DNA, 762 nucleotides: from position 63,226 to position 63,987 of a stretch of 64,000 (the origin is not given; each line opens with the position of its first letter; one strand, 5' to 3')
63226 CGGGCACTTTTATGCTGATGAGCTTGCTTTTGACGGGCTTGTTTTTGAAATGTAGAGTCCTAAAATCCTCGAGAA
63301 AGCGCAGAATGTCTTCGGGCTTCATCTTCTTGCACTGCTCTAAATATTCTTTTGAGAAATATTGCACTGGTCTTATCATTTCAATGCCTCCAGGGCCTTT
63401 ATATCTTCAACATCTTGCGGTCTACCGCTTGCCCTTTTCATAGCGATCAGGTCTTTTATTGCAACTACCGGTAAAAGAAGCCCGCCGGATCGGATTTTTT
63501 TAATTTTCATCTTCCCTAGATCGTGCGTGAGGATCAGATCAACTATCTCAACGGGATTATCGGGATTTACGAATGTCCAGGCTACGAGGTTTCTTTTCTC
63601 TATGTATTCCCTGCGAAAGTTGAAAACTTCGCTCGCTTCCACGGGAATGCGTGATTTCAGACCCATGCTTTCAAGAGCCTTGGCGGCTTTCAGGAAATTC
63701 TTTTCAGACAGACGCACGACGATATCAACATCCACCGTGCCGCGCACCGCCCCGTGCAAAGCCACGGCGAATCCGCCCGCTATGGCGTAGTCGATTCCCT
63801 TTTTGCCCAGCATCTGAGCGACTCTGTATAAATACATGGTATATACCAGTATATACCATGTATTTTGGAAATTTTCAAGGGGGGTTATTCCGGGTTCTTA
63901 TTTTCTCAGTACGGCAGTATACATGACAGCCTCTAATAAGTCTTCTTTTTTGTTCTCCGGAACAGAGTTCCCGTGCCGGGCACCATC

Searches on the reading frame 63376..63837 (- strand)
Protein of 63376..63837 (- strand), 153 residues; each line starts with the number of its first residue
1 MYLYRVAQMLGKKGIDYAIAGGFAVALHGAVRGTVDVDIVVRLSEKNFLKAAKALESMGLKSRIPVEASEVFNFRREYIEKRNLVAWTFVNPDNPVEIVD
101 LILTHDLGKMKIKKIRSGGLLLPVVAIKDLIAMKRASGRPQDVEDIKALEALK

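Call 29: search_protein_families(library=pfam, proteins=[window:63376-63837:-], max_evalue=0.01)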
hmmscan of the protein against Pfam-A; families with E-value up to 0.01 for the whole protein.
window:63376-63837:- (153 aa): 2 families
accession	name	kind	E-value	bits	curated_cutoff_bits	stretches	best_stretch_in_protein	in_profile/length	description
PF19502.5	DUF6036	-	1.2e-06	28.9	23.6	1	15-148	20-117/164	Nucleotidyltransferase of unknown function (DUF6036)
PF10706.15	Aminoglyc_resit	-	0.0019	18.8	21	1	3-61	2-60/149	Aminoglycoside-2''-adenylyltransferase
